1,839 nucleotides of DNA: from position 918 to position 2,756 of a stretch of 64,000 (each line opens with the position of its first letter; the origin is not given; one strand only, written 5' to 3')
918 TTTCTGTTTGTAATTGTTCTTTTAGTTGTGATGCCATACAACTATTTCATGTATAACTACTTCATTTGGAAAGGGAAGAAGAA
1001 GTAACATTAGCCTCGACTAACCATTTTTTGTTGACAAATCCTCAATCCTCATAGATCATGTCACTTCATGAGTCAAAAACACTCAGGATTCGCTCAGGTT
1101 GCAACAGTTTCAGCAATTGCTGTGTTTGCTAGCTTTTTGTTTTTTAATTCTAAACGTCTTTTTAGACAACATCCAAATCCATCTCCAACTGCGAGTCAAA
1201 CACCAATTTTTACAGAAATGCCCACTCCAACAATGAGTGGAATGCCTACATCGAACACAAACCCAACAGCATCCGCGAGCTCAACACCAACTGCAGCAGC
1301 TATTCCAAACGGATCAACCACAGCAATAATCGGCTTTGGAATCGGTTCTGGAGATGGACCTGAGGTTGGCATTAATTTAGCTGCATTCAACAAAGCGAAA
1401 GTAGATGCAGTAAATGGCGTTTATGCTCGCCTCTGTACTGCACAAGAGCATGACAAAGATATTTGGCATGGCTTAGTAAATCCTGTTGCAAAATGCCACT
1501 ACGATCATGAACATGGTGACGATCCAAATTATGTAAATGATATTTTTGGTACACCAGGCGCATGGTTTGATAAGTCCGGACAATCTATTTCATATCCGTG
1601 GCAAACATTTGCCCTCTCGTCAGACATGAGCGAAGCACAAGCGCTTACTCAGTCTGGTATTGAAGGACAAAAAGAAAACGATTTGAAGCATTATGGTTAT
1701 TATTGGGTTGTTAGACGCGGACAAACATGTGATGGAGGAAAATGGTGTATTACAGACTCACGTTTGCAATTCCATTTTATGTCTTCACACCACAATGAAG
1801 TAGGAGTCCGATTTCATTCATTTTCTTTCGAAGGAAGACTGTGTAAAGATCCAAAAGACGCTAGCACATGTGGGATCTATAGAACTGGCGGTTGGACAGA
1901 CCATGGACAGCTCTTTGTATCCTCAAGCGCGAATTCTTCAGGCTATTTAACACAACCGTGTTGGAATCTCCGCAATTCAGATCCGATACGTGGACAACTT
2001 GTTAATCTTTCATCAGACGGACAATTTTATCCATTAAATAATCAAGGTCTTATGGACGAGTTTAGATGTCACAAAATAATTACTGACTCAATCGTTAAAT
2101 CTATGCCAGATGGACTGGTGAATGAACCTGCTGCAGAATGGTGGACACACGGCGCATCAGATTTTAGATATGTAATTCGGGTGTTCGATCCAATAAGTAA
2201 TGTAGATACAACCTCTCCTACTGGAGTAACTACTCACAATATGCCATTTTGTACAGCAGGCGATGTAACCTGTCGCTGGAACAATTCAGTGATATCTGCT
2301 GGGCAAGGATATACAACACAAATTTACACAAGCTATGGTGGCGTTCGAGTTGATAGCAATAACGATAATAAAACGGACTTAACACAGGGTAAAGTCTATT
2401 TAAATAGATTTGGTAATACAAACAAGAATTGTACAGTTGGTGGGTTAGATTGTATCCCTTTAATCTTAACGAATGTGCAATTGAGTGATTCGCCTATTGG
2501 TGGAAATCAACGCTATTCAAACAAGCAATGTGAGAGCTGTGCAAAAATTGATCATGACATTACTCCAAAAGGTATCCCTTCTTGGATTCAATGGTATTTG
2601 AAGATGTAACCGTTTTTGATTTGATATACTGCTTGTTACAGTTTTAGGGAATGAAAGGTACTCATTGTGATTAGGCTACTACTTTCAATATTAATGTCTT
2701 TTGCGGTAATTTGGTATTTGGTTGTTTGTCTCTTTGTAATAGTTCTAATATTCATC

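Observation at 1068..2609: Secreted Cys-rich protein with Pro/Thr/Ser linker next to the PMT-like array: candidate O-glycosylation substrate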

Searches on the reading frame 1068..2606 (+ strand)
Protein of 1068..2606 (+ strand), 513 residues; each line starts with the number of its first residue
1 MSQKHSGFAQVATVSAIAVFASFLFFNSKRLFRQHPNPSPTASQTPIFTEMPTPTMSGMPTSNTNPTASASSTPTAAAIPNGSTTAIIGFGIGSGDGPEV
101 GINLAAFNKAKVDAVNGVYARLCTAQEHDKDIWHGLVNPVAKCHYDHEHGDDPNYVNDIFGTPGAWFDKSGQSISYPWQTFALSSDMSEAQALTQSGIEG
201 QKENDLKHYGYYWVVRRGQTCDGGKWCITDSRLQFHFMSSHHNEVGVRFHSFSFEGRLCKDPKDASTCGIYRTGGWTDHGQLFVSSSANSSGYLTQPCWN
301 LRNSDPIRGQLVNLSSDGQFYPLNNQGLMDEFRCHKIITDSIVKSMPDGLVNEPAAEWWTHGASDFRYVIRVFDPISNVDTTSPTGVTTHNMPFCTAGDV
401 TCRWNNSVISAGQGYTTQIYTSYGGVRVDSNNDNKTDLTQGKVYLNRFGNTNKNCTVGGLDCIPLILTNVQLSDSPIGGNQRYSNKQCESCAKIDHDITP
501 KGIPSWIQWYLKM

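Call 4: search_protein_families(library=pfam, proteins=[window:1068-2606:+], max_evalue=10)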
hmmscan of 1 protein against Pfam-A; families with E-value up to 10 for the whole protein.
window:1068-2606:+ (513 aa): 0 families
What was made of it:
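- On Lysyl oxidase / copper amine oxidase: There is no Pfam hit at E<=10 (call 4).
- Pfam detects no domain in the protein, so no S-layer anchoring module such as SLH (call 4). There is no Pfam Lysyl_oxidase or Cu_amine_oxid hit at E<=10 (call 4).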

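Call 5: search_protein_families(library=ncbifam, proteins=[window:1068-2606:+], max_evalue=10)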
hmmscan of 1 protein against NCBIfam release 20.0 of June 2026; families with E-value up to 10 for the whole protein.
window:1068-2606:+ (513 aa): 0 families
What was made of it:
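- On S-layer protein: Pfam and NCBIfam return no domain at E<=10 (calls 4, 5).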

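Call 6: search_solved_structures(query=window:1068-2606:+, max_evalue=10)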
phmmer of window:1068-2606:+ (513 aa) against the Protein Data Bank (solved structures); distinct sequences matched with E-value up to 10: 1.
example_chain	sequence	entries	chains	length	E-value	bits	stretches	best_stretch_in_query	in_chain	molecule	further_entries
4dzt_A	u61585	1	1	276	0.92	11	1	39-96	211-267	Aqualysin-1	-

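Call 7: find_homologous_proteins(query=window:1068-2606:+)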
Query window:1068-2606:+ (513 aa): 136 proteins with E <= 0.001 among 8000 candidates; the best 120 are listed.
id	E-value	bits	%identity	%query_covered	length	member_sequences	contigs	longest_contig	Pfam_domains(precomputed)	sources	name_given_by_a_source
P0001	0.0e+0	1225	100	100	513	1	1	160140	-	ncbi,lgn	-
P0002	9.4e-235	798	70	93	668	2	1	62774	PF24517.3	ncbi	-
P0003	1.2e-218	745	64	92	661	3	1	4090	PF24517.3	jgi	jgi:LysM repeat protein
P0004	1.6e-197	675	65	81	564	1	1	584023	-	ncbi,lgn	-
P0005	2.9e-196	671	61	90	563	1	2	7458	-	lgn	-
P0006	6.5e-190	650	58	97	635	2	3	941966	PF07691.18,PF10528.15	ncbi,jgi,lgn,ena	-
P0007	2.8e-187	642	56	94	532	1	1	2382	-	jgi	jgi:hypothetical protein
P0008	2.8e-133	463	49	92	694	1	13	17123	PF07691.18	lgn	-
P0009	3.5e-132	460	50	86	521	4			-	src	-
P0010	2.2e-128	447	50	80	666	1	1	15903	PF07691.18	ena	-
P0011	3.4e-122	427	43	92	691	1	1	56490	-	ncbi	-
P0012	5.7e-119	416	43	93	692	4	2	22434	-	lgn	-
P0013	8.6e-117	409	47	81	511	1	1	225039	-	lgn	-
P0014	2.1e-116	408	45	80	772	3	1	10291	PF13620.13,PF17210.10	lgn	-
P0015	2.3e-116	407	46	81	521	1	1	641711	-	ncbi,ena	-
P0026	1.5e-109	385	44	81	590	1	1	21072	PF13287.13,PF13290.14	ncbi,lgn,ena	-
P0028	1.0e-108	382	46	85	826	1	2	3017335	PF13620.13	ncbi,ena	-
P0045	8.5e-105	369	44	83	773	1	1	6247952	PF13620.13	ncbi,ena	-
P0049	9.1e-103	363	45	83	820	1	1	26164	PF00963.25,PF13620.13,PF22904.4,PF17210.10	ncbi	ncbi:MAG: carboxypeptidase regulatory-like domain-containing protein [Chloroflexota bacterium]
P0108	6.3e-87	310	39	85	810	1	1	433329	PF00404.25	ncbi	-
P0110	2.2e-86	309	38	89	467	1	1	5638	-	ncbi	-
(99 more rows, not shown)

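Call 17: find_encoding_contigs(protein=P0001, flank=3000, max_places=3)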
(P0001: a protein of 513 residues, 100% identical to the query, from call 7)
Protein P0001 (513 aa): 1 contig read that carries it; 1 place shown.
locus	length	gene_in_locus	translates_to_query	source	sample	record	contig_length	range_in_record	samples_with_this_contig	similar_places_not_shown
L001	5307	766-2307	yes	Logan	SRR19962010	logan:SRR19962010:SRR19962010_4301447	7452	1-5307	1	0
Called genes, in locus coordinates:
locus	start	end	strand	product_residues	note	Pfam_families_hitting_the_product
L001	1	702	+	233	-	?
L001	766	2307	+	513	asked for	-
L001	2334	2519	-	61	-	-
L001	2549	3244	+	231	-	PF01612:DNA_pol_A_exo1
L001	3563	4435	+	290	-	-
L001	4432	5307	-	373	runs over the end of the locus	-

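Call 18: list_cluster_members(proteins=[P0001, P0002, P0004, P0006, P0015, P0028, P0045, P0011, P0110, P0108])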
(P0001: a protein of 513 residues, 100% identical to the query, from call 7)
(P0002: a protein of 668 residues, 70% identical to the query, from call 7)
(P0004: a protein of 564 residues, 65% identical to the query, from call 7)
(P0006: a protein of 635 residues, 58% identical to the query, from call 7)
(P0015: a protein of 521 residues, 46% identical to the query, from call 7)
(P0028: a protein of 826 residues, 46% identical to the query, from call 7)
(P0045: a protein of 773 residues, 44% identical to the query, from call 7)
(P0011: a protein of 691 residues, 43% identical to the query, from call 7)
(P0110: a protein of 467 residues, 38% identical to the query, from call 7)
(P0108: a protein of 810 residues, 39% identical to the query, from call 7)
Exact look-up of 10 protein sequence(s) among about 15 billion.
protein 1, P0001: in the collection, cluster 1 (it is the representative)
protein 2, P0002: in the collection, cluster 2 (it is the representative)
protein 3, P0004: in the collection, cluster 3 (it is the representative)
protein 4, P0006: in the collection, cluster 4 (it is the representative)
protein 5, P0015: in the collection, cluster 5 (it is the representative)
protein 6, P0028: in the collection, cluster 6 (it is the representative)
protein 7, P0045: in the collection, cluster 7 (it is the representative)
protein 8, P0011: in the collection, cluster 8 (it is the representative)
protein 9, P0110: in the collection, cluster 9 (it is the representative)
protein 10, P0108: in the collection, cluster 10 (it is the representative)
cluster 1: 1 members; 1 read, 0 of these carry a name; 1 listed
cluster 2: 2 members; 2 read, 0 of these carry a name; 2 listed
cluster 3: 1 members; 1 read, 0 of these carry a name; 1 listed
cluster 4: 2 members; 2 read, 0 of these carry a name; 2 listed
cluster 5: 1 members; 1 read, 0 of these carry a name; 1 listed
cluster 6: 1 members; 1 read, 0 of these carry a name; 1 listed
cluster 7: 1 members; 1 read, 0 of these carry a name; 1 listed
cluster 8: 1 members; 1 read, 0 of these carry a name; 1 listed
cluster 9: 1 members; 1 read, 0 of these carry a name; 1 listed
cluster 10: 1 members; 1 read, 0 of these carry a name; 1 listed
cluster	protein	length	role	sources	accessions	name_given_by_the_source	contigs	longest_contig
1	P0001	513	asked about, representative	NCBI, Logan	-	-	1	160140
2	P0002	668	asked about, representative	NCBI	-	-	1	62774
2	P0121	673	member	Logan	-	-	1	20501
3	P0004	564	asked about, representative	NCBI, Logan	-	-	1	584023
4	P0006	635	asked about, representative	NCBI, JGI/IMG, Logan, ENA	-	-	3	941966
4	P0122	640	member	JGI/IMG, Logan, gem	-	-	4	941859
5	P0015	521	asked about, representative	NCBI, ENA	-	-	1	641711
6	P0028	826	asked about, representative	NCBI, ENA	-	-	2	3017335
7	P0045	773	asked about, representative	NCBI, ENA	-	-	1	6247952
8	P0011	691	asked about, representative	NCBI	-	-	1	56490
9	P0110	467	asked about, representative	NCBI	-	-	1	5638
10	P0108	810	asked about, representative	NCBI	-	-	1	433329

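Call 20: find_related_loci(query=A1, collection=genome_contigs, flank=8000)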
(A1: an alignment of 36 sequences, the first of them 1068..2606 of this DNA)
Query A1 (513 aa) in genome_contigs; peptide patterns used: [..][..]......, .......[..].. (x = any residue, [..] = any of these).
87 stretches matched a pattern; 62 encode a relative of the query (tblastn E <= 1e-3); 62 distinct loci.
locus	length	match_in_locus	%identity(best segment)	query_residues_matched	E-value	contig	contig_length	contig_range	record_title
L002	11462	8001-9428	58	13-510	0e+0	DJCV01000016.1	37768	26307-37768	MAG TPA_asm: Candidatus Woesebacteria bacterium UBA5941 UBA5941_contig_328, whole genome shotgun sequence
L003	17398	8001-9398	43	36-513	2e-124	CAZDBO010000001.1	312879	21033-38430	MAG TPA_asm: uncultured Candidatus Saccharibacteria bacterium isolate binchicken_co30_8 genome assembly, contig: NODE_27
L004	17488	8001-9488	41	6-513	6e-121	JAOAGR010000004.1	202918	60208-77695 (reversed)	MAG: Candidatus Dojkabacteria bacterium isolate SKW36 k141_1432765, whole genome shotgun sequence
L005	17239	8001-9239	46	95-512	5e-116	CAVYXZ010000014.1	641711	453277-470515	MAG: uncultured Chloroflexia bacterium isolate MFD05684.bin.2.88 genome assembly, contig: contig_79600, whole genome sho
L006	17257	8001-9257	45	89-512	2e-115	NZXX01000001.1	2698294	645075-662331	MAG: Anaerolineaceae bacterium isolate NAT290 MHASMcontig_935675, whole genome shotgun sequence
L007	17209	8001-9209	46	78-512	9e-115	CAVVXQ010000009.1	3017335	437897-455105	MAG: uncultured Chloroflexia bacterium isolate MFD05442.bin.2.222 genome assembly, contig: contig_9561, whole genome sho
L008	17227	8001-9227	46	99-510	9e-111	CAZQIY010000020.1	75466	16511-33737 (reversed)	MAG TPA_asm: uncultured Anaerolineaceae bacterium isolate SRP268622_co1_413 genome assembly, contig: NODE_527_length_754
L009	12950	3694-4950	42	70-511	2e-110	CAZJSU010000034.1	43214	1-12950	MAG TPA_asm: uncultured Anaerolineaceae bacterium isolate SRP268622_co1_277 genome assembly, contig: NODE_1607_length_43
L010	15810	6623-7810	45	89-512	8e-108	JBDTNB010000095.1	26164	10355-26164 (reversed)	MAG: Chloroflexota bacterium isolate cluster3_bin.14 NODE_5903_length_26164_cov_14.189973, whole genome shotgun sequence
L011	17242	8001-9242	44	89-512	8e-107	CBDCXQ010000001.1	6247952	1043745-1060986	MAG: Phototrophicaceae bacterium isolate 8d80f9c3-6d8e-4825-b8ae-9e3aa385a75f genome assembly, contig: contig_1, whole g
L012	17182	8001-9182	44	89-511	9e-104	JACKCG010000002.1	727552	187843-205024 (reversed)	MAG: Anaerolineaceae bacterium isolate HK-STAS-CHLO-41 HK-STAS-CHLO-41_2, whole genome shotgun sequence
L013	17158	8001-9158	43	99-513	1e-103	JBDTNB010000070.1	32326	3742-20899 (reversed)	MAG: Chloroflexota bacterium isolate cluster3_bin.14 NODE_3991_length_32326_cov_13.640947, whole genome shotgun sequence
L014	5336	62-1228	43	97-512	3e-103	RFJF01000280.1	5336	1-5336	MAG: Chloroflexi bacterium isolate J095 k99_449417, whole genome shotgun sequence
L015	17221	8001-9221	42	83-511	3e-103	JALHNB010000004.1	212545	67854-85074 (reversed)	MAG: Anaerolineae bacterium isolate Bin_50_3 c_000000000366, whole genome shotgun sequence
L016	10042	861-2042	43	90-512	1e-102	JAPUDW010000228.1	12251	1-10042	MAG: Bacteroidetes bacterium isolate labscale reactor_MAG9 NODE_3450_length_12251_cov_5.843391, whole genome shotgun seq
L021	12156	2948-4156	45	99-512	8e-101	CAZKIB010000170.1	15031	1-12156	MAG TPA_asm: uncultured Anaerolineaceae bacterium isolate SRP290908_co1_25 genome assembly, contig: NODE_5462_length_150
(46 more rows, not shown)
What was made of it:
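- The family is also common in free-living filamentous Chloroflexota (call 20).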

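Call 22: search_protein_representatives(protein=window:1068-2606:+)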
Query: 513 residues. Proteins with E-value up to 0.001 (for the whole library): 332; up to 1e-10: 201; up to 1e-30: 59. The best 150 are listed.
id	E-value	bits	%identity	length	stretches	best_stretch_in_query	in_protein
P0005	9.4e-197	671.1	61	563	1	42-513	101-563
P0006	2.1e-190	650.2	62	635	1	49-511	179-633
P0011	1.1e-122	426.7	46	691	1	38-511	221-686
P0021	1.0e-112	393.7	48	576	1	34-511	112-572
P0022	2.7e-112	392.3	48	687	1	88-511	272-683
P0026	4.9e-110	384.9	43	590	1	37-512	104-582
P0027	1.3e-109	383.5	48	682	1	58-511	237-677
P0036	3.9e-106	372.0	44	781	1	87-512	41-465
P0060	4.7e-102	358.6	45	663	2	84-512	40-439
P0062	1.3e-101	357.0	44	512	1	29-513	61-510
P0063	3.5e-101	355.7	44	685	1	60-510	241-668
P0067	2.5e-100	352.9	46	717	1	97-511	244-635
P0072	5.4e-99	348.5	47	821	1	88-511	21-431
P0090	1.0e-94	334.4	45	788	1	72-511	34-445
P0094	4.0e-93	329.1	42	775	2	89-511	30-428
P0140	2.4e-42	161.5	43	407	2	125-292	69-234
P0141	6.8e-42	160.0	45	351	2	122-285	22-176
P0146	7.1e-37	143.5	41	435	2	120-285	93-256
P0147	8.9e-37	143.2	46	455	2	122-285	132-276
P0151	5.1e-35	137.3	39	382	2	122-283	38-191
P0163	2.0e-30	122.2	45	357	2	122-286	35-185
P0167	1.2e-29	119.7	39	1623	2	123-287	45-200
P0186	7.0e-24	100.6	43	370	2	121-284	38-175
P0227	2.0e-17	79.2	39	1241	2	126-283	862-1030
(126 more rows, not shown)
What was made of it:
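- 136 hits at 36-70% identity over the C-terminal ~80% of the protein (call 7), and 332 clusters at 50% identity in an exhaustive search (call 22).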

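Call 23: search_protein_families(library=pfam, proteins=[P0140, P0141, P0146, P0151, P0167, P0227, P0163, P0186, P0002, P0049], max_evalue=0.01)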
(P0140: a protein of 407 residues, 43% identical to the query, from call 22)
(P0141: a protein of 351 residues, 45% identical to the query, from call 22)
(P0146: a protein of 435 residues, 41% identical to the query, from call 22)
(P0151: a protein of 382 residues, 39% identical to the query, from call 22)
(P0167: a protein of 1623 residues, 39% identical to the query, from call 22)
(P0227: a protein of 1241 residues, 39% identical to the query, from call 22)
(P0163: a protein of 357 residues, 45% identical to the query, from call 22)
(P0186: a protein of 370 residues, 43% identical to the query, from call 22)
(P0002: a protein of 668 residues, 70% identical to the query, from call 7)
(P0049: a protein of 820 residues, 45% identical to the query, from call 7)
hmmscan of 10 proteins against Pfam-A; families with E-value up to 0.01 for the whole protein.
P0140 (407 aa): 0 families

P0141 (351 aa): 0 families

P0146 (435 aa): 0 families

P0151 (382 aa): 0 families

P0167 (1623 aa): 15 families
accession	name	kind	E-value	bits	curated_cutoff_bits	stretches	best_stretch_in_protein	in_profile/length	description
PF13620.12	CarboxypepD_reg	-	2.1e-68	227.1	32.3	9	1191-1262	12-79/82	Carboxypeptidase regulatory-like domain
PF17210.9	SdrD_B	-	9.6e-63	209.8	29.7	5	872-933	5-65/112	SdrD B-like domain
PF17802.7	SpaA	-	1.1e-33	115.7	23.1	3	792-843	12-65/91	Prealbumin-like fold domain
PF13715.12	CarbopepD_reg_2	-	3.6e-25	88.3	32.2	0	789-834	7-50/88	CarboxypepD_reg-like domain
PF11974.14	bMG3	-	1.4e-14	54.3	34.9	0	1192-1226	27-61/103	Bacterial alpha-2-macroglobulin MG3 domain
PF24025.1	Ig_DR_A0283-like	-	3e-10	40.8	27.1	0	1299-1332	31-64/102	DR_A0283-like, Ig-like domain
PF24421.1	Ig_J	-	1.1e-09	38.7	29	0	1103-1131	54-82/104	Tip attachment protein J, Ig-like domain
PF09430.16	EMC7_beta-sandw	-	2.4e-09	37.9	26.6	0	499-542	8-50/122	ER membrane protein complex subunit 7, beta-sandwich domain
PF23623.1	GBD_IRG7_N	-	3.8e-07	30.6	27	0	905-934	51-80/95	IRG7 N-terminal galactose binding domain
PF14686.12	fn3_3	-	8.8e-06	25.8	24.4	0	907-932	27-51/75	Polysaccharide lyase family 4, domain II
PF00775.27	Dioxygenase_C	-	5.1e-05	23.3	27.3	0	910-931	78-99/182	Dioxygenase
PF23193.1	NOMO_3rd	-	0.0007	20.1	27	0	907-930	59-82/120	NOMO third transthyretin-like domain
PF02369.22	Big_1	-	0.0011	19.4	34.9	0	1192-1222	32-65/93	Bacterial Ig-like domain (group 1)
PF07495.19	Y_Y_Y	-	0.0014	18.9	26.6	0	912-932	25-44/65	Y_Y_Y domain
PF07691.17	PA14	-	0.007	16.6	24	0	716-767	58-114/147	PA14 domain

P0227 (1241 aa): 4 families
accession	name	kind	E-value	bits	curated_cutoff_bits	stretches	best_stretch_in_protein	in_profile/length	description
PF18911.6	PKD_4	-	5.6e-20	71.6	27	1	698-771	10-84/85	PKD domain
PF00756.26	Esterase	-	1.8e-16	61.1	22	1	424-573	1-149/251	Putative esterase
PF00801.26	PKD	-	4.3e-13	49.5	23.5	1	697-769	6-77/80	PKD domain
PF22352.2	K319L-like_PKD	-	1.8e-06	28.3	27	1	709-772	15-84/84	K319L-like, PKD domain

P0163 (357 aa): 0 families

P0186 (370 aa): 0 families

P0002 (668 aa): 1 family
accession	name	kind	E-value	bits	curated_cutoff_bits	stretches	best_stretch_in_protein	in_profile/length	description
PF24517.2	CBM96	-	1e-22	81.1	26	1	53-196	8-160/164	Carbohydrate-binding module family 96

P0049 (820 aa): 6 families
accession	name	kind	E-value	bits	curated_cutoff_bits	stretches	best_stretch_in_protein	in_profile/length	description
PF13620.12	CarboxypepD_reg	-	4.6e-08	33.7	32.3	1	692-752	16-77/82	Carboxypeptidase regulatory-like domain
PF17210.9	SdrD_B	-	1.5e-07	32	29.7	1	691-740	25-75/112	SdrD B-like domain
PF00963.24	Cohesin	-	2e-05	25.3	24.1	1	497-612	3-124/139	Cohesin domain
PF00404.24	Dockerin_1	-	0.00035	21.2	22.9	1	759-807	1-52/57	Dockerin type I domain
PF13715.12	CarbopepD_reg_2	-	0.0013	19.2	32.2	1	706-746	27-67/88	CarboxypepD_reg-like domain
PF17802.7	SpaA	-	0.0046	17.5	23.1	0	700-748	27-81/91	Prealbumin-like fold domain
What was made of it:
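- The domain sits at the tip of long CarboxypepD_reg/SdrD_B/SpaA stalks in some homologues (P0167, 1623 aa, call 23).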

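Call 24: predict_structure(alignment_id=A1)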
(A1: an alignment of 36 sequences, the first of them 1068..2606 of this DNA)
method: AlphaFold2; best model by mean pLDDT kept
length: 513 residues; sequences in the alignment: 36
mean_pLDDT: 78.5   pTM: 0.79
mean pLDDT of the five models: 78.5, 77.6, 76.9, 76.5, 75.8
residues with pLDDT >= 90: 233; 70-90: 159; 50-70: 29; < 50: 92
segments of 3 or more residues with pLDDT < 50: 1-85, 476-478
pLDDT, mean of each block of 10 residues (from residue 1): 37 36 34 35 33 35 35 38 57 92 96 98 90 89 93 95 88 76 85 79 64 92 90 83 82 95 95 92 71 73 75 87 65 90 93 89 86 93 89 93 94 86 92 93 93 91 95 68 88 94 93 78
secondary structure, 60 per line:
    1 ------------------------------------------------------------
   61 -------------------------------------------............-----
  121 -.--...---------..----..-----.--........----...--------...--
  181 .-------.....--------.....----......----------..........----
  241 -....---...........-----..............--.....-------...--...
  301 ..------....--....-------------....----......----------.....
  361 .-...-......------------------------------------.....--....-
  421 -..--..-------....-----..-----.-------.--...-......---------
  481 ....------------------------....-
elements in order: H104-115 H153-160 H189-193 H203-206 E211-216 E227-236 H242-245 E249-259 E268-278 E281-285 H298-302 E309-312 H315-318 E332-335 H340-345 E356-361 E367-372 E409-413 E416-419 E435-438 E462-464 E466-471 E481-484 H509-512

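Call 27: fold_search(model_id=the predicted structure, library=pdb)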
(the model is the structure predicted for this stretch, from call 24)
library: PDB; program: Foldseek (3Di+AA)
matches with E <= 10: 90; with E <= 0.001: 0
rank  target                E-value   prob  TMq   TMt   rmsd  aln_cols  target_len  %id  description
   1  7crw_D                2.0e+00  0.01  0.08  0.06  22.1       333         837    8  Cryo-EM structure of rNLRP1-rDPP9 complex (released 2021-03-24)
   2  4x08_A                2.2e+00  0.01  0.04  0.11  18.2       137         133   12  Structure of H128N/ECP mutant in complex with sulphate anions at 1.34 Angstroms. (released 2015-10-07)
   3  3mx8                  2.5e+00  0.00  0.06  0.09  19.0       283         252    7  Crystal structure of ribonuclease A tandem enzymes and their interaction with the cytosolic ribonuclease inhibitor (released 2011-02-09)
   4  4psx_B                2.5e+00  0.00  0.07  0.08  18.5       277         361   11  Crystal structure of histone acetyltransferase complex (released 2014-07-09)
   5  2obd_A                2.6e+00  0.02  0.08  0.09   5.9        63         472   13  Crystal Structure of Cholesteryl Ester Transfer Protein (released 2007-01-23)
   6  1k2a                  2.6e+00  0.01  0.05  0.12  17.6       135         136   10  Modified Form of Eosinophil-derived Neurotoxin (released 2002-04-03)
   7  6muk                  2.9e+00  0.01  0.08  0.10  17.1       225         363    8  1.93 Angstrom Resolution Crystal Structure of Peptidase M23 from Neisseria gonorrhoeae. (released 2018-10-31)
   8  8ae1_A                3.1e+00  0.00  0.07  0.05  25.2       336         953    9  Structure of trimeric SlpA outer membrane protein (released 2022-11-30)
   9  7auw_D                3.3e+00  0.01  0.08  0.12  22.5       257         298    7  Inhibitory complex of human meprin beta with mouse fetuin-B. (released 2021-04-14)
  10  4std_A                3.5e+00  0.01  0.05  0.12  13.1        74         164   12  HIGH RESOLUTION STRUCTURES OF SCYTALONE DEHYDRATASE-INHIBITOR COMPLEXES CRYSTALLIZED AT PHYSIOLOGICAL PH (released 1999-12-29)
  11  7oht_v                3.5e+00  0.01  0.08  0.12  22.0       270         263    9  Nog1-TAP associated immature ribosomal particles from S. cerevisiae after rpL2 expression shut down, population A (released 2021-11-03)
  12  5xcc_A                3.5e+00  0.00  0.07  0.07  26.0       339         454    6  X-ray structure of Clostridium perfringens pili protein CppA (released 2018-02-28)
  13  9e5c_5n               3.7e+00  0.01  0.07  0.06  18.3       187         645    6  Cryo-EM structure of 96 nm repeat of microtubule doublet from T. brucei flagellum (released 2025-03-12)
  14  3mwr                  3.7e+00  0.00  0.07  0.09  17.6       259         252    7  Crystal structure of ribonuclease A tandem enzymes and their interaction with the cytosolic ribonuclease inhibitor (released 2011-02-09)
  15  6utu_E                3.9e+00  0.03  0.07  0.18   8.3        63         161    8  Crystal structure of minor pseudopilin ternary complex of XcpVWX from the Type 2 secretion system of Pseudomonas aerug (released 2020-09-02)
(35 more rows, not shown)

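Call 32: search_solved_structures(query=A1, max_evalue=10)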
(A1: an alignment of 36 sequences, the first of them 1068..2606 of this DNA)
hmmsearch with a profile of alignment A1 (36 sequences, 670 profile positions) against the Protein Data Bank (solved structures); distinct sequences matched with E-value up to 10: 3.
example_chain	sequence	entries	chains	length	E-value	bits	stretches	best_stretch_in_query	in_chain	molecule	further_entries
8zvk_A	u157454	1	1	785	9.7e-05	24.5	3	44-106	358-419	AaBgIC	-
43no_C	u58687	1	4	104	0.22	13.4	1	436-477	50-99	Vascular endothelial growth factor A, long form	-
1mjv_A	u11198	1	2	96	0.59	12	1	435-470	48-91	Vascular Endothelial Growth Factor A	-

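Call 36: search_solved_structures(query=A2, max_evalue=10)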
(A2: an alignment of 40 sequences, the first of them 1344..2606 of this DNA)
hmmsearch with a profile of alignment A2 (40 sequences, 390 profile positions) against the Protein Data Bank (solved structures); distinct sequences matched with E-value up to 10: 1.
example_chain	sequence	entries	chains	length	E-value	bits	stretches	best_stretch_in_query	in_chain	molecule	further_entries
2luc_A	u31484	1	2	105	0.095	15.1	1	313-351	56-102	Protein S100-A11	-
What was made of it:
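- Tried and rejected: phmmer and profile searches of PDB sequences gave only matches to fused modules or short loops: AaBglC to the N-terminal, non-core part of the alignment, VEGF, and S100 to the Asp-rich loop (calls 6, 32, 36).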
